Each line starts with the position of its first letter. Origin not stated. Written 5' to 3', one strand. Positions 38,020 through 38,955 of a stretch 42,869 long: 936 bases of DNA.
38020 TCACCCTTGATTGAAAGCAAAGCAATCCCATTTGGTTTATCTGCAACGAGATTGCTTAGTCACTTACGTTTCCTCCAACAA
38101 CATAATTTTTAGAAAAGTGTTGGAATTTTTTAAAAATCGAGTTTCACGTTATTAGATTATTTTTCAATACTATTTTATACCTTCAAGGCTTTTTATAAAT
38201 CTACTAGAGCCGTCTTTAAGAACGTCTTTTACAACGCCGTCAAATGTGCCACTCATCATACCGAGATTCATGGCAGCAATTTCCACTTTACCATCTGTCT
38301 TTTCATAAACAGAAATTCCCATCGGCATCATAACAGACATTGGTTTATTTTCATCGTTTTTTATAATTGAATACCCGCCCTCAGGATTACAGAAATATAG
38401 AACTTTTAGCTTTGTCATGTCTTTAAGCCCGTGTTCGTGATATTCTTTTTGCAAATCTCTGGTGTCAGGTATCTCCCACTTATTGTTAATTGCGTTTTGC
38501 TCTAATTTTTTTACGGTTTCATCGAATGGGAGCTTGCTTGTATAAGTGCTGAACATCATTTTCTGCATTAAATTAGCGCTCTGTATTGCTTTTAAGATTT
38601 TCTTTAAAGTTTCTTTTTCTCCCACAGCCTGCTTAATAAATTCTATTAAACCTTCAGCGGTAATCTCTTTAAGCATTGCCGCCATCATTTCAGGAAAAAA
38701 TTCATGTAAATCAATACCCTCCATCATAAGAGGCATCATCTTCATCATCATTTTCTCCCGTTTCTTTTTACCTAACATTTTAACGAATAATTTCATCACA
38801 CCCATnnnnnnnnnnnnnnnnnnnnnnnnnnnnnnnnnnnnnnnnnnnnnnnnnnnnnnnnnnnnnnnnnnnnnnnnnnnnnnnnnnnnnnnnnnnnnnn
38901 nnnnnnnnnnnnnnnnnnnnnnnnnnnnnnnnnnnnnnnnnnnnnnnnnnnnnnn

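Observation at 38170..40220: ArsR-headed four-gene operon encoding three methionine-cluster proteins, one fused to DUF302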

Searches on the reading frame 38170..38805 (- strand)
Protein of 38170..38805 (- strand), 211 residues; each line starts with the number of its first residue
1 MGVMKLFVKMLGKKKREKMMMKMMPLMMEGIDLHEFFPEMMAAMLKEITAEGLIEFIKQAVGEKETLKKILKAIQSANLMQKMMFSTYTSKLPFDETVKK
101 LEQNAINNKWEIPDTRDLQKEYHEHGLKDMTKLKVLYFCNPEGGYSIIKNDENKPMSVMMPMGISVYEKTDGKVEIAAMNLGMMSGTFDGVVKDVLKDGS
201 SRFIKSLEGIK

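Call 3: search_protein_families(library=pfam, proteins=[window:38170-38805:-], max_evalue=1)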
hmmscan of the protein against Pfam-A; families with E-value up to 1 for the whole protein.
window:38170-38805:- (211 aa): 4 families
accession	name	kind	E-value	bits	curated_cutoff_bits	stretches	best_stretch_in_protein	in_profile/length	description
PF03625.19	DUF302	-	1.5e-11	44.4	23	1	117-180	2-62/63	Domain of unknown function DUF302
PF25263.1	DUF7863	-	0.051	13.7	25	1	56-110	10-64/169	Domain of unknown function (DUF7863)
PF23038.1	KOW6_SPT51-2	-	0.059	13.3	27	1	187-202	16-31/51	Transcription elongation factor SPT5 homolog 1/2, KOW6 domain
PF09932.14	DUF2164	-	0.11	13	27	1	33-63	15-45/74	Uncharacterized conserved protein (DUF2164)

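Call 4: search_protein_families(library=ncbifam, proteins=[window:38170-38805:-], max_evalue=1)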
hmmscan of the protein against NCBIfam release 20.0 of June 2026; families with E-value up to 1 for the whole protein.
window:38170-38805:- (211 aa): 1 family
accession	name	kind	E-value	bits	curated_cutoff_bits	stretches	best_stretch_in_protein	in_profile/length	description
TIGR02784.1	addA_alphas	equivalog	0.053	11.8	860.75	1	9-122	137-248/1138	double-strand break repair helicase AddA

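Call 7: search_protein_families(library=ncbifam, proteins=[window:38170-38805:-], max_evalue=10)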
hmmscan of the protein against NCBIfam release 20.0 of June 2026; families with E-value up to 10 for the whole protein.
window:38170-38805:- (211 aa): 1 family
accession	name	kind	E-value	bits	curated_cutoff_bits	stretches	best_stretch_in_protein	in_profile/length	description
TIGR02784.1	addA_alphas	equivalog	0.053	11.8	860.75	1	9-122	137-248/1138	double-strand break repair helicase AddA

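Call 20: find_homologous_proteins(query=window:38170-38805:-, max_evalue=0.001)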
Query window:38170-38805:- (211 aa): 367 proteins with E <= 0.001 among 478 candidates; the best 120 are listed.
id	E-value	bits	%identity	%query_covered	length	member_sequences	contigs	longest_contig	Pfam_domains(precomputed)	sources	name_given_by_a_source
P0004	6.1e-131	452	100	100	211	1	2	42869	PF03625.21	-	-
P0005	3.5e-98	345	74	100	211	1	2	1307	PF03625.21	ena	-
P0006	1.0e-90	321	72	100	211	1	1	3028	PF03625.21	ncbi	-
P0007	1.4e-89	317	71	100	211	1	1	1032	PF03625.21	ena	-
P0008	8.2e-86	305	65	100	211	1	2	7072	PF03625.21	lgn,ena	-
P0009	1.7e-84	300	68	100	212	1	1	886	PF03625.21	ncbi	-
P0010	2.0e-84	300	68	100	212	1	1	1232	PF03625.21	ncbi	-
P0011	3.0e-84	299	67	100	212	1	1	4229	PF03625.21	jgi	jgi:uncharacterized protein (DUF302 family)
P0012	3.1e-84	299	71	91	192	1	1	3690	PF03625.21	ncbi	-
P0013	3.9e-84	299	66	100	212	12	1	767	PF03625.21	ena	-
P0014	9.4e-84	298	67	100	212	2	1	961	PF03625.21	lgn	-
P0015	1.2e-83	298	66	100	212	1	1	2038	PF03625.21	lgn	-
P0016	1.5e-83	297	66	100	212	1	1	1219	PF03625.21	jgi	jgi:uncharacterized protein (DUF302 family)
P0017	1.7e-83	297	66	100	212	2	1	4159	PF03625.21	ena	-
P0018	1.8e-83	297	67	100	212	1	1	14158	PF03625.21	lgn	-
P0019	2.0e-83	297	66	100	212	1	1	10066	PF03625.21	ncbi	-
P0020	5.3e-83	295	69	95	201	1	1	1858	PF03625.21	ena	-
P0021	6.3e-83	295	65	100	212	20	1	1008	PF03625.21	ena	-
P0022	8.8e-83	295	66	100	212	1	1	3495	PF03625.21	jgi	jgi:uncharacterized protein (DUF302 family)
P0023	1.0e-82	294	66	100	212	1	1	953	PF03625.21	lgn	-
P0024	1.5e-82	294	66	100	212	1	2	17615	PF03625.21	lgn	-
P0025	1.8e-82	294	64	86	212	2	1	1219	PF03625.21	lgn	-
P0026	2.1e-82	293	65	100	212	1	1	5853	PF03625.21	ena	-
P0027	2.3e-82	293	64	86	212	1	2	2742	PF03625.21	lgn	-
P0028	3.8e-82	293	66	100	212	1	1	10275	PF03625.21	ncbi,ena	-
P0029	5.2e-82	292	66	100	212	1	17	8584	PF03625.21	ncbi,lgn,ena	-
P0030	6.1e-82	292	64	100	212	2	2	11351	PF03625.21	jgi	jgi:uncharacterized protein (DUF302 family)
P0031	8.0e-82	292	64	100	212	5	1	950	PF03625.21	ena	-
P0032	1.2e-81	291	64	100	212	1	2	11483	PF03625.21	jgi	jgi:uncharacterized protein (DUF302 family)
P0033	2.0e-81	290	64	86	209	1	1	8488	PF03625.21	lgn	-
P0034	2.4e-81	290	65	100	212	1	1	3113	PF03625.21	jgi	jgi:uncharacterized protein (DUF302 family)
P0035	3.3e-81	290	65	100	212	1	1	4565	PF03625.21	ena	-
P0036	4.2e-81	289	66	100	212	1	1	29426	PF03625.21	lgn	-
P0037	4.8e-81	289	65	99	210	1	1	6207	PF03625.21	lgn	-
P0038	5.6e-81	289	66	100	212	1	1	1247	PF03625.21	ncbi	-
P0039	5.7e-81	289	64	100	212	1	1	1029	PF03625.21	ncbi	-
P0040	5.7e-81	289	66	98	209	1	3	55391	PF03625.21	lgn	-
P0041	1.0e-80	288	65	98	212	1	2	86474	PF03625.21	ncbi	-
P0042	1.3e-80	288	65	100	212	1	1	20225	PF03625.21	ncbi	-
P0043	3.1e-80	286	64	100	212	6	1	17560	PF03625.21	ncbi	-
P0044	3.6e-80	286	64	100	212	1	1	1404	PF03625.21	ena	-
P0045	1.4e-79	284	65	98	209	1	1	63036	PF03625.21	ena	-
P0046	1.3e-78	281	64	100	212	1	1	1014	PF03625.21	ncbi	-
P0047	2.1e-78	280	63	100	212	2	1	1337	PF03625.21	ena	-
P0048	2.3e-78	280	62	100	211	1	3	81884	PF03625.21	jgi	jgi:uncharacterized protein (DUF302 family)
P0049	1.5e-77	278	60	98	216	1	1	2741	PF03625.21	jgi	jgi:uncharacterized protein (DUF302 family)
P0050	1.6e-77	278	65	93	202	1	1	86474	PF03625.21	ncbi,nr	ncbi:MAG: DUF302 domain-containing protein [Candidatus Aminicenantes bacterium]|nr:DUF302 domain-con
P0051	1.7e-77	277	60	98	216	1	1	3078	PF03625.21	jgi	jgi:uncharacterized protein (DUF302 family)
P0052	1.8e-77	277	59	98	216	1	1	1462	PF03625.21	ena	-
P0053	2.0e-77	277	61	98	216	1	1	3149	PF03625.21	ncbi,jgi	ncbi:MAG: DUF302 domain-containing protein [Candidatus Sifarchaeia archaeon]|jgi:uncharacterized pro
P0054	3.7e-77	276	59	100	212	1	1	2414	PF03625.21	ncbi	-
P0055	4.2e-77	276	60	98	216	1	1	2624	PF03625.21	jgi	jgi:uncharacterized protein (DUF302 family)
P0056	4.5e-77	276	60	98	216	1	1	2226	PF03625.21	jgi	jgi:uncharacterized protein (DUF302 family)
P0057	6.8e-77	275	59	100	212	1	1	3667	PF03625.21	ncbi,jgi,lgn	jgi:uncharacterized protein (DUF302 family)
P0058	9.0e-77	275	61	96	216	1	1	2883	PF03625.21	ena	-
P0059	1.3e-76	274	59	99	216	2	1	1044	PF03625.21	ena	-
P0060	3.0e-76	273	65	86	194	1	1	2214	PF03625.21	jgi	jgi:uncharacterized protein (DUF302 family)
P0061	3.1e-76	273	60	100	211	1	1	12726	PF03625.21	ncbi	-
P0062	4.1e-76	273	58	99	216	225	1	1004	PF03625.21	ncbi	-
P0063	4.4e-76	273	59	99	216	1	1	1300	PF03625.21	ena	-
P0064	7.2e-76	272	57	99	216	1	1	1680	PF03625.21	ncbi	-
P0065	7.7e-76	272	59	100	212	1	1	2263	PF03625.21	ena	-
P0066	1.5e-75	271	58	99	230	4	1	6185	PF03625.21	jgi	jgi:uncharacterized protein (DUF302 family)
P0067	2.1e-75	271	64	86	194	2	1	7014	PF03625.21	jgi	jgi:uncharacterized protein (DUF302 family)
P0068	2.8e-75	270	61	98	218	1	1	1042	PF03625.21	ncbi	-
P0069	3.3e-75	270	57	99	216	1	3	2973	PF03625.21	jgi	jgi:uncharacterized protein (DUF302 family)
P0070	3.5e-75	270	58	98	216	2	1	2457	PF03625.21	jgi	jgi:uncharacterized protein (DUF302 family)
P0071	3.7e-75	270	57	99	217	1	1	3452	PF03625.21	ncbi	-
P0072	4.9e-75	269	60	100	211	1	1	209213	PF03625.21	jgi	jgi:uncharacterized protein (DUF302 family)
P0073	9.3e-75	269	59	99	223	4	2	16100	PF03625.21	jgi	jgi:uncharacterized protein (DUF302 family)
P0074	1.3e-74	268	57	98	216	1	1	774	PF03625.21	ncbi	-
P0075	1.5e-74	268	56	99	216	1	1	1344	PF03625.21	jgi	jgi:uncharacterized protein (DUF302 family)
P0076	1.6e-74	268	57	99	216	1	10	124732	PF03625.21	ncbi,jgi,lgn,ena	-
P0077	1.6e-74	268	57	98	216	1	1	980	PF03625.21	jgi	jgi:uncharacterized protein (DUF302 family)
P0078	1.7e-74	268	57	98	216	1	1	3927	PF03625.21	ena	-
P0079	1.9e-74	267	60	96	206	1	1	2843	PF03625.21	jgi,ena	-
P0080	2.0e-74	267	57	98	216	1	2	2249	PF03625.21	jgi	jgi:uncharacterized protein (DUF302 family)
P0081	2.5e-74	267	60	100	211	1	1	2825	PF03625.21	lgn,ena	-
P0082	2.5e-74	267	58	97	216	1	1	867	PF03625.21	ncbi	-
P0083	3.3e-74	267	60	100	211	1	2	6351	PF03625.21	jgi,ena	-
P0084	3.4e-74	267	59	100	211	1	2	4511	PF03625.21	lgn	-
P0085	4.0e-74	266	59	96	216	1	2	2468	PF03625.21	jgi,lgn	-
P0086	4.1e-74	266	60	100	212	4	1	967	PF03625.21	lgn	-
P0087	4.3e-74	266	57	98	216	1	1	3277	PF03625.21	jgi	jgi:uncharacterized protein (DUF302 family)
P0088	5.4e-74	266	56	99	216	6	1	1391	PF03625.21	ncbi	-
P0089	5.4e-74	266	59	100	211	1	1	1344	PF03625.21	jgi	jgi:uncharacterized protein (DUF302 family)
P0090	6.6e-74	266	59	100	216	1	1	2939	PF03625.21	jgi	jgi:uncharacterized protein (DUF302 family)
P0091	7.5e-74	266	57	98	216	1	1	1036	PF03625.21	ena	-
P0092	8.0e-74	265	58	98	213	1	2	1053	PF03625.21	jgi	jgi:uncharacterized protein (DUF302 family)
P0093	8.1e-74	265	58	99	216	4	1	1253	PF03625.21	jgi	-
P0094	8.3e-74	265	57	98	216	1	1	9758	PF03625.21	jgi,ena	-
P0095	9.1e-74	265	57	99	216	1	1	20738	PF03625.21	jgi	-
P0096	9.7e-74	265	60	96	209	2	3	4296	PF03625.21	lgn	-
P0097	1.0e-73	265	59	100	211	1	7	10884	PF03625.21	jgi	jgi:uncharacterized protein (DUF302 family)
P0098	1.0e-73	265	58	98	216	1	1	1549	PF03625.21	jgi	jgi:uncharacterized protein (DUF302 family)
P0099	1.2e-73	265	57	98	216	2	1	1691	PF03625.21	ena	-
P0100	1.3e-73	265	59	99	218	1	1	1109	PF03625.21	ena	-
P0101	1.7e-73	264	57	99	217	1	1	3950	PF03625.21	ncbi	-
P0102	1.7e-73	264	58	100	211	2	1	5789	PF03625.21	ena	-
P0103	1.9e-73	264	58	99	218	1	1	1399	PF03625.21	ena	-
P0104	2.1e-73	264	58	98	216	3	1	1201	PF03625.21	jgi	jgi:uncharacterized protein (DUF302 family)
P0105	2.4e-73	264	58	96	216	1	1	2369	PF03625.21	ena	-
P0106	2.4e-73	264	59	100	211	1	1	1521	PF03625.21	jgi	jgi:uncharacterized protein (DUF302 family)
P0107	2.6e-73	264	57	98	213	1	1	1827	PF03625.21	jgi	jgi:uncharacterized protein (DUF302 family)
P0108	3.5e-73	263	56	99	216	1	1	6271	PF03625.21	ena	-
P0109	4.5e-73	263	58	100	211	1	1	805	PF03625.21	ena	-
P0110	7.2e-73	262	58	99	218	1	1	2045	PF03625.21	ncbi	-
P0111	7.3e-73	262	58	98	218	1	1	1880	PF03625.21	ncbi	-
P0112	7.3e-73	262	59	100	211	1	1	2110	PF03625.21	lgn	-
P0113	7.6e-73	262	60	100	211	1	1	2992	PF03625.21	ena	-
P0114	7.8e-73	262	57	100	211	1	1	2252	PF03625.21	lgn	-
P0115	7.8e-73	262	60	95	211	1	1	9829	PF03625.21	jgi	jgi:uncharacterized protein (DUF302 family)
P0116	1.1e-72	262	57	98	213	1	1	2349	PF03625.21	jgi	jgi:uncharacterized protein (DUF302 family)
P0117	1.3e-72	262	57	98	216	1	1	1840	PF03625.21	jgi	-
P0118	1.5e-72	261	53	100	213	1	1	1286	PF03625.21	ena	-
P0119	2.0e-72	261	60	96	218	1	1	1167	PF03625.21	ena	-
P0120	2.1e-72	261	57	99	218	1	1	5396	PF03625.21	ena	-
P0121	2.3e-72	261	58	99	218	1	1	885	PF03625.21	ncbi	-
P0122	2.9e-72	260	58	99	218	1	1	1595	PF03625.21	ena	-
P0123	3.7e-72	260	58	99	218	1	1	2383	PF03625.21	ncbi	-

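Call 21: find_encoding_contigs(protein=P0072, flank=6000, max_places=2)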
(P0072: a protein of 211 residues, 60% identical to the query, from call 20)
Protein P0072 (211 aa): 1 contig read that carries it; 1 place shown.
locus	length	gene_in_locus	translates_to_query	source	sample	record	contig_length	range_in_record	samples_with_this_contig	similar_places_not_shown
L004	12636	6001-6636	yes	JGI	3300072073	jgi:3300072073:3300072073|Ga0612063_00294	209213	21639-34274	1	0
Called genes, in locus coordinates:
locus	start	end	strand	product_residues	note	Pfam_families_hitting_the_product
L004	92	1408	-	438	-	PF12097:DUF3573 (weak)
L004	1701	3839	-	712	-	PF01926:MMR_HSR1, PF02421:FeoB_N, PF09439:SRPRB (weak), PF17910:FeoB_Cyto, PF07670:Gate, PF07664:FeoB_C, PF07670:Gate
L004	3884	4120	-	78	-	PF04023:FeoA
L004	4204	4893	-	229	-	PF01475:FUR, PF04023:FeoA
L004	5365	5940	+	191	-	-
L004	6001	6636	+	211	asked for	PF03625:DUF302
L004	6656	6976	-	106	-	PF03551:PadR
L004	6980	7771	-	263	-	PF01925:TauE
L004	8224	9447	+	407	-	PF00909:Ammonium_transp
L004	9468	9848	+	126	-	PF00543:P-II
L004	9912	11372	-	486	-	PF00672:HAMP, PF00989:PAS (weak), PF08447:PAS_3, PF00512:HisKA (weak)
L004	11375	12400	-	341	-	PF04392:ABC_sub_bind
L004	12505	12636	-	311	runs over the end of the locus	PF03547:Mem_trans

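Call 22: find_encoding_contigs(protein=P0076, flank=6000, max_places=4)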
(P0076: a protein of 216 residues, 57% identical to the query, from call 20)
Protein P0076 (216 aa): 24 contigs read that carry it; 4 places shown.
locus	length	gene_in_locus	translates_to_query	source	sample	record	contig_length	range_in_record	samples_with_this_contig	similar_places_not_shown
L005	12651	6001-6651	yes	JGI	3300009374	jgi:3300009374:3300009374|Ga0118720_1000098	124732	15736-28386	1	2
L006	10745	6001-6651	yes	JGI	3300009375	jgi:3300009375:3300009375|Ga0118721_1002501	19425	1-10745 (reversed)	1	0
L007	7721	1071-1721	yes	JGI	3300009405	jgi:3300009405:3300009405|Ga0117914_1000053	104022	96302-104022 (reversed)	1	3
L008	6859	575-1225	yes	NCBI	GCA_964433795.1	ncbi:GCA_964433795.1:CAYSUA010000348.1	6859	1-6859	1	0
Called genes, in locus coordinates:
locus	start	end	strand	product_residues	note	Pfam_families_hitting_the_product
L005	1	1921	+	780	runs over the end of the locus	PF00330:Aconitase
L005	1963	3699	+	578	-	PF00672:HAMP, PF07228:SpoIIE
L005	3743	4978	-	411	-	PF02746:MR_MLE_N, PF13378:MR_MLE_C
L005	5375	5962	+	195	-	-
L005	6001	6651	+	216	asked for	PF03625:DUF302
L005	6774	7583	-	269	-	PF04976:DmsC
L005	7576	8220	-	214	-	PF13237:Fer4_10 (weak), PF13247:Fer4_11, PF12838:Fer4_7 (weak), PF13187:Fer4_9 (weak), PF25160:LdpA_Fe-S-bd (weak), PF00037:Fer4, PF12797:Fer4_2 (weak), PF12837:Fer4_6 (weak), +2 more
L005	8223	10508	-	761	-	PF04879:Molybdop_Fe4S4, PF00384:Molybdopterin, PF01568:Molydop_binding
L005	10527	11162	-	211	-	PF01613:Flavin_Reduct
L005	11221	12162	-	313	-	PF01073:3Beta_HSD (weak), PF01370:Epimerase, PF04321:RmlD_sub_bind, PF16363:GDP_Man_Dehyd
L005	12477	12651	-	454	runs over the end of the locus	PF03972:MmgE_PrpD_N, PF19305:MmgE_PrpD_C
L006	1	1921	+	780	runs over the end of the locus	PF00330:Aconitase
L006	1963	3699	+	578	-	PF00672:HAMP, PF07228:SpoIIE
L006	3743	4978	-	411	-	PF02746:MR_MLE_N, PF13378:MR_MLE_C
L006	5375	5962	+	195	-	-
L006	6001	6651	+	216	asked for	PF03625:DUF302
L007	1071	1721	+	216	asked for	PF03625:DUF302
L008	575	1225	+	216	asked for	PF03625:DUF302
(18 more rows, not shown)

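Call 23: find_encoding_contigs(protein=P0041, flank=6000, max_places=2)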
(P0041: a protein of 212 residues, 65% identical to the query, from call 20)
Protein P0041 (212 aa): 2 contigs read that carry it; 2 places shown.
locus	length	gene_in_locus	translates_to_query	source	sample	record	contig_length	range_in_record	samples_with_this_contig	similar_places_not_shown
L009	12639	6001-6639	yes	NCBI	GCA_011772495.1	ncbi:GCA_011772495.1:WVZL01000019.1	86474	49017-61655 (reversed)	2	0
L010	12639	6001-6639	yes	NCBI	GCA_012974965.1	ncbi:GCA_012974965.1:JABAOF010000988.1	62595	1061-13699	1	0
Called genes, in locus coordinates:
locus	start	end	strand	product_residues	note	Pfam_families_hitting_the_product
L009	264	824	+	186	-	PF04542:Sigma70_r2, PF04545:Sigma70_r4 (faint), PF08281:Sigma70_r4_2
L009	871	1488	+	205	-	PF13490:zf-HC2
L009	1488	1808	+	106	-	-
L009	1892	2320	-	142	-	PF02082:Rrf2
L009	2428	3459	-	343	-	PF04055:Radical_SAM (weak)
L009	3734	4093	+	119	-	PF02627:CMD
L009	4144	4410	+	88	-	-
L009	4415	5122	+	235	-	PF03243:MerB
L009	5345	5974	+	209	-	-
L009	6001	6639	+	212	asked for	PF03625:DUF302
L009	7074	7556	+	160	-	PF08020:DUF1706, PF12867:DinB_2 (weak)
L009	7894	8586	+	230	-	-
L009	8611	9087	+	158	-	PF00111:Fer2, PF13085:Fer2_3 (weak), PF01799:Fer2_2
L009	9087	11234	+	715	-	PF20256:MoCoBD_2, PF01315:Ald_Xan_dh_C (faint), PF02738:MoCoBD_1, PF20256:MoCoBD_2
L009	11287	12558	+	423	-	PF08820:DUF1803 (faint)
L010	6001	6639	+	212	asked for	PF03625:DUF302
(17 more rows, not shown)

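Call 37: find_related_loci(query=A2, collection=genome_contigs, flank=7000)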
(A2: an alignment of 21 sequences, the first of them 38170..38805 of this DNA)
Query A2 (211 aa) in genome_contigs; peptide patterns used: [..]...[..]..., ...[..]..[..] (x = any residue, [..] = any of these).
307 stretches matched a pattern; 16 encode a relative of the query (tblastn E <= 1e-3); 16 distinct loci.
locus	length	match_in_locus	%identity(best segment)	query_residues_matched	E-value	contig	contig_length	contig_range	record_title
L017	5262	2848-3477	66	1-210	1e-85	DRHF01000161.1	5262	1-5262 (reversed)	MAG TPA_asm: Desulfobacterales bacterium isolate HyVt-363 HyVt-363_k145_389314, whole genome shotgun sequence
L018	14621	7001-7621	65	1-207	6e-83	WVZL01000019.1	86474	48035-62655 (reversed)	MAG: Candidatus Aminicenantes bacterium isolate CS4-C018 C_merged_R1_(paired)_contig_13771, whole genome shotgun sequenc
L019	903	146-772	58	2-210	3e-86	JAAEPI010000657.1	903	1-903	MAG: Cytophagales bacterium isolate Cli_7 CliG_CONTIG1473865, whole genome shotgun sequence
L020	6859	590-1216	57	2-210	4e-77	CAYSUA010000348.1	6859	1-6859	MAG TPA_asm: uncultured Desulfobacteraceae bacterium isolate SRP200020_co7_102 genome assembly, contig: NODE_7774_length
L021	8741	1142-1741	57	11-210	4e-71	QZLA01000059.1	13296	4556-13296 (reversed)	MAG: Desulfobacteraceae bacterium isolate Madre2 k127_348874, whole genome shotgun sequence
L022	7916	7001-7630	54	3-211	1e-70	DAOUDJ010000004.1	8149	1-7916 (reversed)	MAG TPA_asm: Anaerolineales bacterium isolate M42_98 k117_1731890, whole genome shotgun sequence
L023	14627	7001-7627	56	3-210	2e-70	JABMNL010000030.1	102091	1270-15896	MAG: SAR202 cluster bacterium isolate bin.363 k141_2681625, whole genome shotgun sequence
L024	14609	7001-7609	51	1-203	7e-60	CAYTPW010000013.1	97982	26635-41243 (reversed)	MAG TPA_asm: uncultured bacterium isolate SRP167671_co4_21 genome assembly, contig: NODE_76_length_97982_cov_11.240884,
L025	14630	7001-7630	48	1-210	7e-56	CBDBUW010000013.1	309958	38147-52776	MAG: Cyclobacteriaceae bacterium isolate 7aed28b9-4fba-4aa8-a2c3-100fc956efa7 genome assembly, contig: contig_13, whole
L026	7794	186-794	51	1-203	3e-55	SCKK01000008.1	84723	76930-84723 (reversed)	Candidatus Neomarinimicrobiota bacterium strain TS1B10-2 T1B10-2_93, whole genome shotgun sequence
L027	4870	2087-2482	52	79-210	3e-46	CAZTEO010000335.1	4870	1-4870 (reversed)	MAG TPA_asm: uncultured Anaerolineales bacterium isolate binchicken_co15_108 genome assembly, contig: NODE_17522_length_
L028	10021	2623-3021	51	78-210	1e-45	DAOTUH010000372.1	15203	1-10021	MAG TPA_asm: Anaerolineae bacterium isolate F17_49 k129_158611, whole genome shotgun sequence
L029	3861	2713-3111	52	78-210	3e-45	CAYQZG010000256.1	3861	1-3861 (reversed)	MAG TPA_asm: uncultured Anaerolineales bacterium isolate binchicken_co15_218 genome assembly, contig: NODE_25618_length_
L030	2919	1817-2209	55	80-210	3e-42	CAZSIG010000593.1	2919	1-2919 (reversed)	MAG TPA_asm: uncultured Anaerolineales bacterium isolate binchicken_co15_120 genome assembly, contig: NODE_40398_length_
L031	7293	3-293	65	114-210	5e-38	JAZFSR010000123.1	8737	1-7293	MAG: Candidatus Aminicenantaceae bacterium isolate BS2bin.13 BS2bin.13_123, whole genome shotgun sequence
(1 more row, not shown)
